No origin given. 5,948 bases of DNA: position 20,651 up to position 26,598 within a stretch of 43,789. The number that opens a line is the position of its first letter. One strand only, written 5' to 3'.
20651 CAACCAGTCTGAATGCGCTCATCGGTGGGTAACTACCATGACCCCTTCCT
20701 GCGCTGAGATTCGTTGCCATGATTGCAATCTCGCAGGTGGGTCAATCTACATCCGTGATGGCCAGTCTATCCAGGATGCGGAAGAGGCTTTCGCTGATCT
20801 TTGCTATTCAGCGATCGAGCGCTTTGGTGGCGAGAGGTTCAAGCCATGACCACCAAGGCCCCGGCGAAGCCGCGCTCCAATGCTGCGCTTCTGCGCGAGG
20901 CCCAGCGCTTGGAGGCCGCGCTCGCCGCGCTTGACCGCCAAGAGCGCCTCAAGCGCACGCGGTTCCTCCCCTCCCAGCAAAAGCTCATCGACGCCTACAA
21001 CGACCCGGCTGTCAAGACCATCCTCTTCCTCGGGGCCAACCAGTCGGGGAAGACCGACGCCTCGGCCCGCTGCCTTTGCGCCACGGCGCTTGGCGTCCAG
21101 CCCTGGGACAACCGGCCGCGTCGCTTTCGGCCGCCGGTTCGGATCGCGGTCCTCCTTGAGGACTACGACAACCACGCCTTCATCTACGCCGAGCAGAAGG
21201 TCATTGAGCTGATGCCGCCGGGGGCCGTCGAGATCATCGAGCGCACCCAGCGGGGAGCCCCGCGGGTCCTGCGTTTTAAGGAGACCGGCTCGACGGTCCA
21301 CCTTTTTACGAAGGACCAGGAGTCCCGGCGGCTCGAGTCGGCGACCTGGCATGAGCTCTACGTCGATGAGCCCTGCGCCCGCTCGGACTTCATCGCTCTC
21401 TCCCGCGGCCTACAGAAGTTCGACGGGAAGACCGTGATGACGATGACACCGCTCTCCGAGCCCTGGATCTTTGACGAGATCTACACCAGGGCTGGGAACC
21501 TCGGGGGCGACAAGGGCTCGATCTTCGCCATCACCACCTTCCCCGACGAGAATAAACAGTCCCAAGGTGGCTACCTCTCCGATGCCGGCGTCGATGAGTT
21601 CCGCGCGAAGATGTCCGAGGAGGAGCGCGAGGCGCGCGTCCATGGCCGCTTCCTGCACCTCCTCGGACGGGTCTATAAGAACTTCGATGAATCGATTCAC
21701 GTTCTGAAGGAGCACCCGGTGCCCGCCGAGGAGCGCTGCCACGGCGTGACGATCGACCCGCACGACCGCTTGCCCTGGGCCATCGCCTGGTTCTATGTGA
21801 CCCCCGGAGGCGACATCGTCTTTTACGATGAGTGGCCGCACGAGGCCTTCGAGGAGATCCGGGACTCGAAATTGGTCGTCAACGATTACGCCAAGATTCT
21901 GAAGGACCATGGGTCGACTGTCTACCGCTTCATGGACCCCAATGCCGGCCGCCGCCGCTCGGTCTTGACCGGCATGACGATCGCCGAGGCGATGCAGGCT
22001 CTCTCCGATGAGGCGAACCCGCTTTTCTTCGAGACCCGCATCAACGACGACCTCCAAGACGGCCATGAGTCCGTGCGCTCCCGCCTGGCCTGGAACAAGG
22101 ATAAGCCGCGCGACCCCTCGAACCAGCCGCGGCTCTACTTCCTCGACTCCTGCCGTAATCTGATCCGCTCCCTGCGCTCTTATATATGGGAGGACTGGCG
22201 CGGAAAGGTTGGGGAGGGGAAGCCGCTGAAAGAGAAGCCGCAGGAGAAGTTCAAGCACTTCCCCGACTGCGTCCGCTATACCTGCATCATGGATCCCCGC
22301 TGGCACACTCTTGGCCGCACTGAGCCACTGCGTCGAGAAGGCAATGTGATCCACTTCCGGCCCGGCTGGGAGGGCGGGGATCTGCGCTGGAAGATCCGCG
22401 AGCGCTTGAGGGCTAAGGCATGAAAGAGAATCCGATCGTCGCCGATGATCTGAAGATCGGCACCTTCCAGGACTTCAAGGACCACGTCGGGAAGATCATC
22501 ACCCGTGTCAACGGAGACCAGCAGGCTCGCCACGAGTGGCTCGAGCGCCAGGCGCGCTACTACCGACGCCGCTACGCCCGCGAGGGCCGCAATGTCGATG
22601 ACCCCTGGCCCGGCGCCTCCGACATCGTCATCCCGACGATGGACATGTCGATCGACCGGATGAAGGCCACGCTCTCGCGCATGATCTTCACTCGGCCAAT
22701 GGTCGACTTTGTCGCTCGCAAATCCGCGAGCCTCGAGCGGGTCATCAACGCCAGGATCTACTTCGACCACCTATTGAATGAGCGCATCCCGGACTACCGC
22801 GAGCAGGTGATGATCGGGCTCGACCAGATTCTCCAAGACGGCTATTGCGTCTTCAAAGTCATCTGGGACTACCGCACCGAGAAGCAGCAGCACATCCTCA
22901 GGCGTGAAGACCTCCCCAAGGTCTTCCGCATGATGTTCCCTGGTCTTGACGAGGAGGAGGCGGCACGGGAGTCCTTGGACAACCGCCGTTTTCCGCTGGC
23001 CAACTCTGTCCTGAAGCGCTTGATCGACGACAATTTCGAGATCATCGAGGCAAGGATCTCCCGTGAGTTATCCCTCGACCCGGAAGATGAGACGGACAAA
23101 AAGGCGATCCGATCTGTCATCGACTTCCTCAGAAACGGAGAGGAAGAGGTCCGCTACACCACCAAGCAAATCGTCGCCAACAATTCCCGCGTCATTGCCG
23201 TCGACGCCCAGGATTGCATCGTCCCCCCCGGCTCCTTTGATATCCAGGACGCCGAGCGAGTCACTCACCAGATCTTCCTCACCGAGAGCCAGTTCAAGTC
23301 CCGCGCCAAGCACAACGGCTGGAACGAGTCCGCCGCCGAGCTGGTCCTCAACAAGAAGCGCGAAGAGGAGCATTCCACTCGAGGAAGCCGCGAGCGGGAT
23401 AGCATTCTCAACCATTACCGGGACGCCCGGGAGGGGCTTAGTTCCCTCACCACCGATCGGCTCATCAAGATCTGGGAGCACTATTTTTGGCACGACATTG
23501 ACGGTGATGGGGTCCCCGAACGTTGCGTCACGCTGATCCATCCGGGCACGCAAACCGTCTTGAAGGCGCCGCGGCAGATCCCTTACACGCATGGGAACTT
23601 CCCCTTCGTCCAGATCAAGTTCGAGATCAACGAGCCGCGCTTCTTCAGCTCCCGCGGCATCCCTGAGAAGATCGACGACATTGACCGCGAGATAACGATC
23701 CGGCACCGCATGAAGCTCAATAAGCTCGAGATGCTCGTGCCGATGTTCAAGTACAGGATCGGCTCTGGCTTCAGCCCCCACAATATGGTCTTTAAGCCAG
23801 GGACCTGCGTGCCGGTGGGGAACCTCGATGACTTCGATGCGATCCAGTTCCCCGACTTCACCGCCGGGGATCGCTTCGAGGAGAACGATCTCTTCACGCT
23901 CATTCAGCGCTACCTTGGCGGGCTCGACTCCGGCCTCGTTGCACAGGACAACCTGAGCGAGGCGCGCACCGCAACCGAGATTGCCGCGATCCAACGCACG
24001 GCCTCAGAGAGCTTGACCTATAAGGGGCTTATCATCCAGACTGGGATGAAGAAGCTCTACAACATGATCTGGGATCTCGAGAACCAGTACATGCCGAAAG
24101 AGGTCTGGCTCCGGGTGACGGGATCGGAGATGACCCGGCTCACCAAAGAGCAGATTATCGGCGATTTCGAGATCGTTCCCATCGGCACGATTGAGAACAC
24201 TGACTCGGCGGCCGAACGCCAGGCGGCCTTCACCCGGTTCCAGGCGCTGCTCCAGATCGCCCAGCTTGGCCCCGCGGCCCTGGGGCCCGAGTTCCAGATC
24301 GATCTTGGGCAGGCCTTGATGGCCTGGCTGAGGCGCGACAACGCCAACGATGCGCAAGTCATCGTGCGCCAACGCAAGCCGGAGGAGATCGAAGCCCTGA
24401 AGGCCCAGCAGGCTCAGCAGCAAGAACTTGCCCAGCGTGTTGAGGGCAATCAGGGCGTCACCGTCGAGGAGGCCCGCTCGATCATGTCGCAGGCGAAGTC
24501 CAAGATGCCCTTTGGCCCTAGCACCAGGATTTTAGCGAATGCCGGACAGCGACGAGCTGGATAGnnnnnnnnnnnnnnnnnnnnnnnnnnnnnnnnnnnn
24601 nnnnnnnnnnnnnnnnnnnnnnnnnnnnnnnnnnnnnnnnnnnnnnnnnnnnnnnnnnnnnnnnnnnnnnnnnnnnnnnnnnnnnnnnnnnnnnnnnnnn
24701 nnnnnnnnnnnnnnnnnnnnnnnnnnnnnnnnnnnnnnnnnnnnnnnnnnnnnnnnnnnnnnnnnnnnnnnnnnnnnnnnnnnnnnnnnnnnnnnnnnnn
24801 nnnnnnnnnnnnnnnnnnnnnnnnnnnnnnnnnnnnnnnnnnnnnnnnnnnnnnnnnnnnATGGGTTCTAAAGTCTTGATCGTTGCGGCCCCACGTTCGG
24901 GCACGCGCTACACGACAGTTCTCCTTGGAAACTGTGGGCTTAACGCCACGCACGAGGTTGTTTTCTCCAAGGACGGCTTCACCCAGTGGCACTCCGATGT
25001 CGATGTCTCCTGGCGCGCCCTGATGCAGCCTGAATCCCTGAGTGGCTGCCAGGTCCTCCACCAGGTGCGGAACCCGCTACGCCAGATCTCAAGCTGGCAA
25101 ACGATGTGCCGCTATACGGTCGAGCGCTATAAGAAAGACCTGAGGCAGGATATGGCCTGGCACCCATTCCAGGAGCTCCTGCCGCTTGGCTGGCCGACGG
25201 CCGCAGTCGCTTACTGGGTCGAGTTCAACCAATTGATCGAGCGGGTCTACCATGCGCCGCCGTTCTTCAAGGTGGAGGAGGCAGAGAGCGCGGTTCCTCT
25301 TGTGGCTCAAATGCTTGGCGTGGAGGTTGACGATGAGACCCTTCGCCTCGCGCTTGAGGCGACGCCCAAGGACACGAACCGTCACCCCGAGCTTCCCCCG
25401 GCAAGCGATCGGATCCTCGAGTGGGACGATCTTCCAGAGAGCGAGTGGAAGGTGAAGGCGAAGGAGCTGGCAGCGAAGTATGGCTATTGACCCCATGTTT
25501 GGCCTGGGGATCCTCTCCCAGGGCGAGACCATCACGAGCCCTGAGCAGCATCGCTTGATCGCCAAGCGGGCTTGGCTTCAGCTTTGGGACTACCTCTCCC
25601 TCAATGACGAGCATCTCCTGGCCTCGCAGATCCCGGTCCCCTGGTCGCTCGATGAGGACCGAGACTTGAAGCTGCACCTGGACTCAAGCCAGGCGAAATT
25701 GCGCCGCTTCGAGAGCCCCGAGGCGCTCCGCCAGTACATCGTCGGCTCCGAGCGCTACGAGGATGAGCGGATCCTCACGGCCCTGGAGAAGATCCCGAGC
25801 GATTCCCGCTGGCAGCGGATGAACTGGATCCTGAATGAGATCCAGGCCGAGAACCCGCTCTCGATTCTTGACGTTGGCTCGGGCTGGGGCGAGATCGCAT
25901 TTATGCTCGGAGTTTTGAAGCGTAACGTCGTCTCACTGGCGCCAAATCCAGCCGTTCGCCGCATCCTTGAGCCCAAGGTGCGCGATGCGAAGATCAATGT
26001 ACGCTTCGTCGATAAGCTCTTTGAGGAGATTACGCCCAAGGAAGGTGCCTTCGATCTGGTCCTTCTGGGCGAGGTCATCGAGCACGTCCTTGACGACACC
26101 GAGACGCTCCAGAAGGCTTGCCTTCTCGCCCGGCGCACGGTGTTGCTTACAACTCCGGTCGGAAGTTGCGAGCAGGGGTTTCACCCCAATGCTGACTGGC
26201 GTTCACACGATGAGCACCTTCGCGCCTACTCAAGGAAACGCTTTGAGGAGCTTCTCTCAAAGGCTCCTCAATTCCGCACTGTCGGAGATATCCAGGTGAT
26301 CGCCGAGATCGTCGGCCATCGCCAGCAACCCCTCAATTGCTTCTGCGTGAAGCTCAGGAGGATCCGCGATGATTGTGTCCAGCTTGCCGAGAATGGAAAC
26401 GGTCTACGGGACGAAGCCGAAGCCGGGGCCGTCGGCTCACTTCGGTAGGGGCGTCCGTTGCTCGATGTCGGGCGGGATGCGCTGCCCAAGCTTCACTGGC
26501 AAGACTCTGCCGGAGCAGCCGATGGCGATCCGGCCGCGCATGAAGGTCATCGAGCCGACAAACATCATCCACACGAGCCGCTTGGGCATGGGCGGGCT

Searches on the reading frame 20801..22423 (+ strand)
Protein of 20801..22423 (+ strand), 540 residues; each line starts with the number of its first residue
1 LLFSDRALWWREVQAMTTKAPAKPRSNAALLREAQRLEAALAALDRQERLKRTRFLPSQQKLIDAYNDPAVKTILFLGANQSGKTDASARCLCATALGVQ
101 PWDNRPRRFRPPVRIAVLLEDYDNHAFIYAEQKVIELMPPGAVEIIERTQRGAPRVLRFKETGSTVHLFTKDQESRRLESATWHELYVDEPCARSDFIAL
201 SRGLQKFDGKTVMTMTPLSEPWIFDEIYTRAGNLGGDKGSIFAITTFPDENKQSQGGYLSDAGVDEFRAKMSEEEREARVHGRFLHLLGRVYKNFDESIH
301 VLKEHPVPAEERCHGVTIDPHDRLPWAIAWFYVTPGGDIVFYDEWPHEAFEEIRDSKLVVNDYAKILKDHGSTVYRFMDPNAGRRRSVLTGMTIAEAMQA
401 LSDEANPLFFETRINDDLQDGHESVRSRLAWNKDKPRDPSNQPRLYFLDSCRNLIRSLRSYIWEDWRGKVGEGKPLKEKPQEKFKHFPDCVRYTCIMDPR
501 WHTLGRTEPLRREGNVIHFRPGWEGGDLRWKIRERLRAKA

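Call 6: search_protein_families(library=phrogs, proteins=[window:20801-22423:+], max_evalue=0.001)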
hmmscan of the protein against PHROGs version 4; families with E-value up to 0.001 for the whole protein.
window:20801-22423:+ (540 aa): 3 families
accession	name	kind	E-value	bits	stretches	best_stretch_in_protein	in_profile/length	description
phrog_2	-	head and packaging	2.2e-15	57.5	1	16-498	194-592/807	terminase large subunit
phrog_10250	-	head and packaging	2.1e-07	31.9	0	444-494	166-211/228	terminase large subunit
phrog_5653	-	head and packaging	5.1e-05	24.1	0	446-498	133-180/199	terminase large subunit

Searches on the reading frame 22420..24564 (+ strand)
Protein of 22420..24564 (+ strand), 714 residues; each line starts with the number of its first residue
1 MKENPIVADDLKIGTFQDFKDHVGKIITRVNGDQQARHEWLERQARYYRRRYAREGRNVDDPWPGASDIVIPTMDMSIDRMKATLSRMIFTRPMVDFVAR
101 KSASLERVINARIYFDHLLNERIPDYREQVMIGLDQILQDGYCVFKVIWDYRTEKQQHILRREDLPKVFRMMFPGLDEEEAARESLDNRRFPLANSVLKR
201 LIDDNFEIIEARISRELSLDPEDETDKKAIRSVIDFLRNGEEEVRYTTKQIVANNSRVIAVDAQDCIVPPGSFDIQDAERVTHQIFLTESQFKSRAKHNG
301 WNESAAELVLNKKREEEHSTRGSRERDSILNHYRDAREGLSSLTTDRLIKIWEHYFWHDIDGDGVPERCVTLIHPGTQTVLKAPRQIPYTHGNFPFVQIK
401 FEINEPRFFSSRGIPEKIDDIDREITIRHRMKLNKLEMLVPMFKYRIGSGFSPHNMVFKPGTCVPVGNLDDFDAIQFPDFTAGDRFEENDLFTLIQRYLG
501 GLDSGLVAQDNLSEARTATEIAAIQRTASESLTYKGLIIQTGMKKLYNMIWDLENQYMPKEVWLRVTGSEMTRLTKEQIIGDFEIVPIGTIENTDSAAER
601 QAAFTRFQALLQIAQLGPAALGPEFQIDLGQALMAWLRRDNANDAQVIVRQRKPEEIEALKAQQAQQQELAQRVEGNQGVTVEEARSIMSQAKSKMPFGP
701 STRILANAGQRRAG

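Call 6: search_protein_families(library=phrogs, proteins=[window:22420-24564:+], max_evalue=0.001)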
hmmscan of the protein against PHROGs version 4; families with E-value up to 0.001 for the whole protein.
window:22420-24564:+ (714 aa): 2 families
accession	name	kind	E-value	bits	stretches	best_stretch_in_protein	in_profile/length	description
phrog_332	-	connector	1.8e-17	63.9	1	36-693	28-546/560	head-tail adaptor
phrog_1216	-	head and packaging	3.1e-17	63.4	1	35-430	29-376/714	portal protein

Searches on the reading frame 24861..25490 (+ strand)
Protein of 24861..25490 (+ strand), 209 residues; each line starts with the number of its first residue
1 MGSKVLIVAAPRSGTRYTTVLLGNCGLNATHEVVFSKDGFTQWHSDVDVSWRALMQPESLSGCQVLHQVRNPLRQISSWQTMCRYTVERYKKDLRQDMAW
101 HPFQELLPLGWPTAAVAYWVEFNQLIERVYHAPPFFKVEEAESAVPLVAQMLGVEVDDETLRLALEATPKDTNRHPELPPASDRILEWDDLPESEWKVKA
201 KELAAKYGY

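Call 5: search_protein_families(library=pfam, proteins=[window:24861-25490:+], max_evalue=0.01)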
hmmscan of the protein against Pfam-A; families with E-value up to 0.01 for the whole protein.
window:24861-25490:+ (209 aa): 2 families
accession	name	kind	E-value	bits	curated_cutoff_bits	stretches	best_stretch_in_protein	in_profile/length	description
PF08811.16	DUF1800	-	0.0012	18.5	26.1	1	40-172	270-397/419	Protein of unknown function (DUF1800)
PF13469.12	Sulfotransfer_3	-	0.0091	16.7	27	0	5-50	2-28/216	Sulfotransferase family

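Call 6: search_protein_families(library=phrogs, proteins=[window:24861-25490:+], max_evalue=0.001)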
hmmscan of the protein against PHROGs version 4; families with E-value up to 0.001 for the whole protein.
window:24861-25490:+ (209 aa): 0 families

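Call 70: search_protein_families(library=ncbifam, proteins=[window:24861-25490:+], max_evalue=0.01)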
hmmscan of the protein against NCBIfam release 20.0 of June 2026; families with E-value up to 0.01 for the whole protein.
window:24861-25490:+ (209 aa): 0 families

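Call 71: search_solved_structures(query=window:24861-25490:+, max_evalue=1, show_alignments=2)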
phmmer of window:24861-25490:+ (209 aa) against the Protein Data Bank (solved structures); distinct sequences matched with E-value up to 1: 7.
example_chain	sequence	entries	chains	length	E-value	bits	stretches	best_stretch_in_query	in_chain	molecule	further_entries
8hme_D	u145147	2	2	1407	0.092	15.4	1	98-125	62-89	Intraflagellar transporter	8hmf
1ujt_A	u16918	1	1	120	0.21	14.3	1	46-83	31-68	KIAA1568 protein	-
8bda_G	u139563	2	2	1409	0.21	14.2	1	98-123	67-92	Intraflagellar transport particle protein 140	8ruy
9qxt_A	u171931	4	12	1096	0.31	13.7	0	52-129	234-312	JetC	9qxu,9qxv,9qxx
8as8_A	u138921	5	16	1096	0.35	13.5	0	52-129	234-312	JetC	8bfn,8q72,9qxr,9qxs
4nez_A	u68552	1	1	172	0.52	12.9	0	114-156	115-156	Engineered protein OR276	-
4ney_A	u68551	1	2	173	0.52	12.9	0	114-156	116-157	Engineered protein OR277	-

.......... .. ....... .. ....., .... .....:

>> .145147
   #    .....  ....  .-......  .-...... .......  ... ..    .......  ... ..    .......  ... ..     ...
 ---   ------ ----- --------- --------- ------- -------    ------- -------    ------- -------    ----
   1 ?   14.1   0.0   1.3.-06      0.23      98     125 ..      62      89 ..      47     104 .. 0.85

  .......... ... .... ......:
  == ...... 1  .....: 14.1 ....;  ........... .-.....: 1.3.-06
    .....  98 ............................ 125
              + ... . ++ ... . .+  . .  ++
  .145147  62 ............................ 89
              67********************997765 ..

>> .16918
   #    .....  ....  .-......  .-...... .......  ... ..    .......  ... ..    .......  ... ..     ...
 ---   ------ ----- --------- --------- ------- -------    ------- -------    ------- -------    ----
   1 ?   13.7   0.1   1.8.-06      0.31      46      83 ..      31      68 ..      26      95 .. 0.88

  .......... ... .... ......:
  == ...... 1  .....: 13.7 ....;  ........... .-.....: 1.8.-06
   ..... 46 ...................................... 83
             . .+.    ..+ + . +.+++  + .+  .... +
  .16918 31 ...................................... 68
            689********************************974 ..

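Call 89: find_homologous_proteins(query=window:24861-25490:+, max_evalue=0.001)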
Query window:24861-25490:+: 252 candidates shared short words with the query, none scored E <= 0.001.

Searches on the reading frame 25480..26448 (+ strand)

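Call 5: search_protein_families(library=pfam, proteins=[window:25480-26448:+], max_evalue=0.01)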
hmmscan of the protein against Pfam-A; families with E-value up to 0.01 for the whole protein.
window:25480-26448:+ (322 aa): 6 families
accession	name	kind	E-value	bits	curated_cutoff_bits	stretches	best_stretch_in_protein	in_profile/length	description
PF13489.12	Methyltransf_23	-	1.4e-10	41.6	27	1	123-262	20-157/164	Methyltransferase domain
PF08241.18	Methyltransf_11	-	6e-08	33.7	21.2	1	130-212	1-82/95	Methyltransferase domain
PF13649.12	Methyltransf_25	-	7.5e-08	33.4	27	1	129-210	1-86/97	Methyltransferase domain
PF08242.18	Methyltransf_12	-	0.00017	22.7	30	1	130-212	1-87/98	Methyltransferase domain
PF13847.12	Methyltransf_31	-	0.00039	20.6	27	1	128-224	6-108/145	Methyltransferase domain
PF01209.24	Ubie_methyltran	-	0.0062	16.3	20.1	1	111-213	35-139/233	ubiE/COQ5 methyltransferase family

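Call 6: search_protein_families(library=phrogs, proteins=[window:25480-26448:+], max_evalue=0.001)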
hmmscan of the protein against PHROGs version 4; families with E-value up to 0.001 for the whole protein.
window:25480-26448:+ (322 aa): 1 family
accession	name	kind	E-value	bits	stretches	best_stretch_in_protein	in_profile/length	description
phrog_37107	-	unknown function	0.00045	21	0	121-212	93-175/186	-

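Call 70: search_protein_families(library=ncbifam, proteins=[window:25480-26448:+], max_evalue=0.01)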
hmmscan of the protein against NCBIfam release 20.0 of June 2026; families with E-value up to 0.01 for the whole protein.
window:25480-26448:+ (322 aa): 8 families
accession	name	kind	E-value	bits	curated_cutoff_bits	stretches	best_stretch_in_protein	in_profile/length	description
TIGR01983.1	UbiG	equivalog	5.1e-09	35.8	102.95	1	113-217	29-143/228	bifunctional 2-polyprenyl-6-hydroxyphenol methylase/3-demethylubiquinol 3-O-methyltransferase UbiG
TIGR04074.1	bacter_Hen1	equivalog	2.8e-05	22.8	340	1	108-261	265-430/462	3' terminal RNA ribose 2'-O-methyltransferase Hen1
NF004452.0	PRK05785.1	equivalog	0.00013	21.5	207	1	107-198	33-118/228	hypothetical protein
NF008264.0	PRK11036.1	equivalog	0.00019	21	366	1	111-213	31-135/261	tRNA uridine 5-oxyacetic acid(34) methyltransferase CmoM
NF004851.0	PRK06202.1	equivalog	0.00031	20.3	243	1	121-223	56-164/237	hypothetical protein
NF043040.1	corrin_prot_MT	hypoth_equivalog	0.0024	17.4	180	1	117-199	34-119/216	corrinoid protein-associated methyltransferase CpaM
NF011650.0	PRK15068.1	equivalog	0.0057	15.6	209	1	107-212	107-212/324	tRNA 5-methoxyuridine(34)/uridine 5-oxyacetic acid(34) synthase CmoB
NF041255.1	mycofact_MftM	equivalog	0.0074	15.6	200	1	126-226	140-242/289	mycofactocin oligosaccharide methyltransferase MftM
